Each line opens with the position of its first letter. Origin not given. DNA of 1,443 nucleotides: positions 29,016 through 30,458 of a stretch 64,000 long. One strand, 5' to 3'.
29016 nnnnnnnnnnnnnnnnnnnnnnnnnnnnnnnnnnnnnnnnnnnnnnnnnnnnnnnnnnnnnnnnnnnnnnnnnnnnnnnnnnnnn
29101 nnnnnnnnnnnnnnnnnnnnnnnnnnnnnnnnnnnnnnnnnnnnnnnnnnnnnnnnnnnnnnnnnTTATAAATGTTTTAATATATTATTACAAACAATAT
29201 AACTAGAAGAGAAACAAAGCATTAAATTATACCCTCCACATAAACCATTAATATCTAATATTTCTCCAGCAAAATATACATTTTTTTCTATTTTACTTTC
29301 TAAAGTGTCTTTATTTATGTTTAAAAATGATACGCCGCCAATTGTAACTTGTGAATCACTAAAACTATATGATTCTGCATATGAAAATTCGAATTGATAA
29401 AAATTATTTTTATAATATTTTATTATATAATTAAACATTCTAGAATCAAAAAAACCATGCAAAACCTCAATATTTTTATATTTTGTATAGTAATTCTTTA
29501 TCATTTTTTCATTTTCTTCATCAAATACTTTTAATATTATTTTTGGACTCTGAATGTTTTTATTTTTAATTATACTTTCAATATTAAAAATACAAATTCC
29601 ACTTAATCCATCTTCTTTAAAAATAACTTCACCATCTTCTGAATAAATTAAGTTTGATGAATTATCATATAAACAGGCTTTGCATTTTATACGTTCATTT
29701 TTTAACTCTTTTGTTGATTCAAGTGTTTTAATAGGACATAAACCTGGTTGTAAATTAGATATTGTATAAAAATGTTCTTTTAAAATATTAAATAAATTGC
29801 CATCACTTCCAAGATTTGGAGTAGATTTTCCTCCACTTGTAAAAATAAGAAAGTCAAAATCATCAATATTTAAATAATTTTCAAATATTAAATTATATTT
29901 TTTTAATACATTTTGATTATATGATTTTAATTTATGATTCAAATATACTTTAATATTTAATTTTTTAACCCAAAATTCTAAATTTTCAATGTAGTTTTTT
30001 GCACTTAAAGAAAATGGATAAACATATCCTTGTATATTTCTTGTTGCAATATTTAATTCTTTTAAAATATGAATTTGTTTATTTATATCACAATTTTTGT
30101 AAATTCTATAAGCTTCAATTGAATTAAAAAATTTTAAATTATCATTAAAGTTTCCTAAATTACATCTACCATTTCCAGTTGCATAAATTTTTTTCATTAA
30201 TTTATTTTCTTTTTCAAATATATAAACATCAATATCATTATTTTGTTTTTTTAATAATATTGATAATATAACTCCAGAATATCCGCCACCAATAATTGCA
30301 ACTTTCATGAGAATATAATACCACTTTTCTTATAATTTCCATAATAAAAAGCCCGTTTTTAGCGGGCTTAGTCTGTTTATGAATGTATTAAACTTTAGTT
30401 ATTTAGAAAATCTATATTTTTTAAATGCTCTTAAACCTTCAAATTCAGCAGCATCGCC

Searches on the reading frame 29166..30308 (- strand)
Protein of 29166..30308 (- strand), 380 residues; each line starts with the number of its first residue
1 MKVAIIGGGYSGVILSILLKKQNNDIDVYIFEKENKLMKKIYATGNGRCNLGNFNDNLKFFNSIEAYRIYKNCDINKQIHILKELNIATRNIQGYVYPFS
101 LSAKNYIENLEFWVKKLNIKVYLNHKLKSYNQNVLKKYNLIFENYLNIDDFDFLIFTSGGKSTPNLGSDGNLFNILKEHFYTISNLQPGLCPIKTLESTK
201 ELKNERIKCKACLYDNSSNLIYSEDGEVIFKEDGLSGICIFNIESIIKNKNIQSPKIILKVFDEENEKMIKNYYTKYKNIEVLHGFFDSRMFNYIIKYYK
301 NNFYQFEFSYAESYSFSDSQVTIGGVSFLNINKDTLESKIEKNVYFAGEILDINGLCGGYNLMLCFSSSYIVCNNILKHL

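Call 11: find_encoding_contigs(protein=window:29166-30308:-, flank=10000, max_places=10)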
Protein window:29166-30308:- (380 aa): 6 contigs read that carry it; 3 places shown.
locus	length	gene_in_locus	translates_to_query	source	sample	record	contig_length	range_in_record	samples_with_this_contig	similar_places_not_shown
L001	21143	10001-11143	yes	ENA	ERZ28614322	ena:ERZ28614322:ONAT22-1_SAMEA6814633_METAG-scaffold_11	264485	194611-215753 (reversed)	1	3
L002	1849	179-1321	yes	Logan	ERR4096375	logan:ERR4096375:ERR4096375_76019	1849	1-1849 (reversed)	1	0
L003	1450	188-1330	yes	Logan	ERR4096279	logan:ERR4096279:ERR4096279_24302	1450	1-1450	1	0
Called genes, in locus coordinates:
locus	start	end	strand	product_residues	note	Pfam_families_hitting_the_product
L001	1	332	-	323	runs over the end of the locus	PF01544:CorA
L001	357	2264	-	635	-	PF00664:ABC_membrane, PF02463:SMC_N (weak), PF00005:ABC_tran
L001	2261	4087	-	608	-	PF00664:ABC_membrane, PF00005:ABC_tran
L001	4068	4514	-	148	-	PF01047:MarR (weak), PF12802:MarR_2 (weak)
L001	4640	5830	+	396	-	PF00465:Fe-ADH, PF13685:Fe-ADH_2 (weak), PF25137:ADH_Fe_C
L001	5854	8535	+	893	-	PF18998:Flg_new_2 (faint), PF04231:Endonuclease_1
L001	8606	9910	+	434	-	PF03952:Enolase_N, PF00113:Enolase_C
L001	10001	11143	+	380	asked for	PF00070:Pyr_redox (faint), PF03486:HI0933_like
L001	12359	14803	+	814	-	PF00933:Glyco_hydro_3, PF01915:Glyco_hydro_3_C, PF14310:Fn3-like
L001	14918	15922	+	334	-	PF00356:LacI, PF00532:Peripla_BP_1, PF13407:Peripla_BP_4 (weak), PF13377:Peripla_BP_3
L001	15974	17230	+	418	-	PF00579:tRNA-synt_1b, PF22421:SYY_C-terminal, PF01479:S4 (faint)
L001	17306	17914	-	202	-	PF00163:Ribosomal_S4, PF01479:S4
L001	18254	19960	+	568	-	PF06160:EzrA, PF26154:DUF8042 (faint)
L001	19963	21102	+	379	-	PF00266:Aminotran_5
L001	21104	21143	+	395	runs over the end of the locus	PF22025:ThiI_fer, PF06508:QueC (faint), PF02926:THUMP, PF02568:ThiI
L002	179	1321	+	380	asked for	PF00070:Pyr_redox (faint), PF03486:HI0933_like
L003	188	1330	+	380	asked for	PF00070:Pyr_redox (faint), PF03486:HI0933_like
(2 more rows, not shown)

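Call 16: find_homologous_proteins(query=window:29166-30308:-, max_evalue=1e-30)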
Query window:29166-30308:- (380 aa): 2056 proteins with E <= 1e-30 among 8000 candidates; the best 120 are listed.
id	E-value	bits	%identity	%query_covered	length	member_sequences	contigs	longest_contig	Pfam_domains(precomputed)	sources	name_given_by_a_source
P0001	7.0e-228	774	92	100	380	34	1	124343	PF03486.21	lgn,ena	-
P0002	3.0e-115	403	89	54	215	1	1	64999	PF03486.21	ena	-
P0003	2.1e-105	371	53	98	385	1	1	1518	PF03486.21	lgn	-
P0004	1.5e-86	309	44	97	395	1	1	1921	PF22780.2,PF00070.34,PF03486.21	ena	-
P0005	6.2e-86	307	45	97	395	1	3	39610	PF22780.2,PF03486.21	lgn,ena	-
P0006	8.6e-86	307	44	99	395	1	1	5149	PF22780.2,PF03486.21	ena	-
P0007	8.9e-86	306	45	97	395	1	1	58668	PF22780.2,PF03486.21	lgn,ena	-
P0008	1.0e-85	306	45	97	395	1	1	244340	PF22780.2,PF03486.21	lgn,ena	-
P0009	1.3e-85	306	45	97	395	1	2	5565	PF22780.2,PF00070.34,PF03486.21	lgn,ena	-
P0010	3.2e-85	305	44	97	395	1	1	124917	PF22780.2,PF00070.34,PF03486.21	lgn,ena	-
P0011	3.2e-85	305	45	97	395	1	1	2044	PF22780.2,PF00070.34,PF03486.21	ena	-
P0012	3.4e-85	305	44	97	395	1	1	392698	PF22780.2,PF00070.34,PF03486.21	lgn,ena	-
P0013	6.0e-85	304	44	97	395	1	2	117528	PF22780.2,PF00070.34,PF03486.21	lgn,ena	-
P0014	9.9e-85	303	44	97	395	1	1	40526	PF22780.2,PF03486.21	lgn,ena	-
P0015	1.1e-84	303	44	97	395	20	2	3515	PF22780.2,PF03486.21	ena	-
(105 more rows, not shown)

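Call 17: find_encoding_contigs(protein=P0001, flank=6000, max_places=6)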
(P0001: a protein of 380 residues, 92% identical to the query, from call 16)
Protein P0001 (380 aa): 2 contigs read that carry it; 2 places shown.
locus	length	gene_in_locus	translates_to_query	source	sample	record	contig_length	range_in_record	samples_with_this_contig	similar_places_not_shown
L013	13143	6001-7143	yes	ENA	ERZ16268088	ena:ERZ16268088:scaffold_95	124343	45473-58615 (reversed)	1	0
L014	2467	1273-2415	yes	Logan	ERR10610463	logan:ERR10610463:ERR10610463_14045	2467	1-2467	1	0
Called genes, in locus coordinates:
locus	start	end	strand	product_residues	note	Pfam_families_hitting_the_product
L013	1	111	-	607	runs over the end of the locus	PF00664:ABC_membrane, PF00005:ABC_tran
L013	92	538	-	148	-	PF01047:MarR (weak), PF12802:MarR_2 (weak)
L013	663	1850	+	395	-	PF00465:Fe-ADH, PF13685:Fe-ADH_2 (weak), PF25137:ADH_Fe_C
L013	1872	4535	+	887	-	PF18998:Flg_new_2 (faint), PF04231:Endonuclease_1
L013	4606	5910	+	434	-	PF03952:Enolase_N, PF00113:Enolase_C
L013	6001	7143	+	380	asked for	PF03486:HI0933_like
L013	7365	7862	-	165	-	-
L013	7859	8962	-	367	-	PF02463:SMC_N (weak), PF13304:AAA_21 (faint)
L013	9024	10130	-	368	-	PF00589:Phage_integrase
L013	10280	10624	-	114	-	PF13560:HTH_31 (weak), PF01381:HTH_3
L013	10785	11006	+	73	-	PF13443:HTH_26 (weak), PF02796:HTH_7 (faint), PF20432:Xre-like-HTH (weak)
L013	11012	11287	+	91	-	-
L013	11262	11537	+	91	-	-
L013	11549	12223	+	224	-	PF09588:YqaJ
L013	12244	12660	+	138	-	-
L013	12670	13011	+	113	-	-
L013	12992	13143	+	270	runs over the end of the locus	PF03837:RecT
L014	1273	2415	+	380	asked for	PF03486:HI0933_like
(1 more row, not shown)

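Call 18: find_encoding_contigs(protein=P0002, flank=6000, max_places=4)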
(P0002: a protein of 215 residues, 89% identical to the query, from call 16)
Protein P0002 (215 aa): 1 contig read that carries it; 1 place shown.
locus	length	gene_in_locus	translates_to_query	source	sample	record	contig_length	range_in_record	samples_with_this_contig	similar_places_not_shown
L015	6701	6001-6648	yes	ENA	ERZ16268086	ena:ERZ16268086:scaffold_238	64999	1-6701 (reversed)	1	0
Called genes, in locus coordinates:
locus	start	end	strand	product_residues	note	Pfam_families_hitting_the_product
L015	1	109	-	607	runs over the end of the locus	PF00664:ABC_membrane, PF00005:ABC_tran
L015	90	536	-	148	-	PF01047:MarR (weak), PF12802:MarR_2 (weak)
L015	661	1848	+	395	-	PF00465:Fe-ADH, PF13685:Fe-ADH_2 (weak), PF25137:ADH_Fe_C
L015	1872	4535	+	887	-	PF18998:Flg_new_2 (faint), PF04231:Endonuclease_1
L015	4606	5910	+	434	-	PF03952:Enolase_N, PF00113:Enolase_C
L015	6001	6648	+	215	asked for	PF03486:HI0933_like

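Call 19: find_encoding_contigs(protein=P0003, flank=6000, max_places=4)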
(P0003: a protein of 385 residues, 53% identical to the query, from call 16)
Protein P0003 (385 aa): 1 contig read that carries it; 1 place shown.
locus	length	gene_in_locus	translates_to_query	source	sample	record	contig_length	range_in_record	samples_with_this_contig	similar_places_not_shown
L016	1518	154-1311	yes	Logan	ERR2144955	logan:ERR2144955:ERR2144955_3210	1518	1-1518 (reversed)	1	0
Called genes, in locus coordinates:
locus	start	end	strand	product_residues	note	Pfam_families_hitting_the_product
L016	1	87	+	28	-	?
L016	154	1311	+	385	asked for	PF03486:HI0933_like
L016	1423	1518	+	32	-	?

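Call 47: search_protein_families(library=pfam, proteins=[L013:7365-7862:-, L013:7859-8962:-, L013:9024-10130:-], max_evalue=0.01)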
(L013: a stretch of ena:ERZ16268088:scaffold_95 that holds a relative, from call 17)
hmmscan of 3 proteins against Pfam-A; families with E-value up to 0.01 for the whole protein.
L013:7365-7862:- (165 aa): 0 families

L013:7859-8962:- (367 aa): 3 families
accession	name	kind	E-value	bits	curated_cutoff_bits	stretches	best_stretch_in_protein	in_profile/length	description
PF13304.12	AAA_21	-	5.1e-08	33.8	27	1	48-72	1-25/304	AAA domain, putative AbiEii toxin, Type IV TA system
PF02463.25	SMC_N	-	1.5e-06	28.3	40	1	37-312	11-205/220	RecF/RecN/SMC N terminal domain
PF13166.12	AAA_13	-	0.0024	17.1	36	1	43-69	13-39/713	AAA domain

L013:9024-10130:- (368 aa): 2 families
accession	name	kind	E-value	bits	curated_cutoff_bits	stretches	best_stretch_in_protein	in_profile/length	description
PF00589.27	Phage_integrase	-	7.7e-23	81.6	27.1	1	187-356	4-169/172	Phage integrase family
PF14659.12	Phage_int_SAM_3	-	0.0096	16.6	22.6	1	73-107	4-38/58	Phage integrase, N-terminal SAM-like domain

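Call 48: search_protein_families(library=padloc, proteins=[L013:7365-7862:-, L013:7859-8962:-], max_evalue=0.01)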
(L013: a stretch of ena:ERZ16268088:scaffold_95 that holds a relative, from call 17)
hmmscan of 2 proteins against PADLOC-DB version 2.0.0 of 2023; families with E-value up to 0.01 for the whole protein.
L013:7365-7862:- (165 aa): 1 family
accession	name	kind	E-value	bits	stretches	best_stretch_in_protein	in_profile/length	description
PDLC02337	AbiLii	-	0.0058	15.3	1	2-114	29-83/170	AbiLii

L013:7859-8962:- (367 aa): 17 families
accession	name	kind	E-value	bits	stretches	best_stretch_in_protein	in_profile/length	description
PDLC02335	AbiLi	-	8.1e-23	79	1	3-355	50-282/326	AbiLi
PDLC04135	mad3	-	6.9e-12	43.6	1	38-345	12-363/374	mads_3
PDLC02980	AriA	-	4.5e-11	41.3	2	48-92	1-45/304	-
PDLC04896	PDC-S06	-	5.9e-07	26.5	2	43-67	25-49/732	-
PDLC02336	AbiLi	-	3.1e-06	25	1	195-312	192-296/340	AbiLi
PDLC04887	PDC-S06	-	2.3e-05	21.2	1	4-69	3-57/790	-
PDLC00301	PtuA1|PtuA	-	2.9e-05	21.2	1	2-64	2-53/429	AAA ATPase domain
PDLC04608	PDC-M38A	-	4.8e-05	21.2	0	187-321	202-326/367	-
PDLC04894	PDC-S06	-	0.00013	18.7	1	43-68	25-50/740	-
PDLC04177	HEC-01A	-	0.00033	17.8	1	34-62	11-42/393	-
PDLC04182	HEC-01A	-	0.00054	17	0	295-328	337-369/406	-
PDLC00271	PtuA1|PtuA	-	0.00065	17.3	1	5-141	5-116/421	AAA ATPase domain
PDLC04140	mad8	-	0.00095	16.8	1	48-315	29-243/314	mads_8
PDLC04175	HEC-01A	-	0.0016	15.5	0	42-97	21-72/363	-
PDLC04893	PDC-S06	-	0.0026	14.2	1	42-66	94-118/862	-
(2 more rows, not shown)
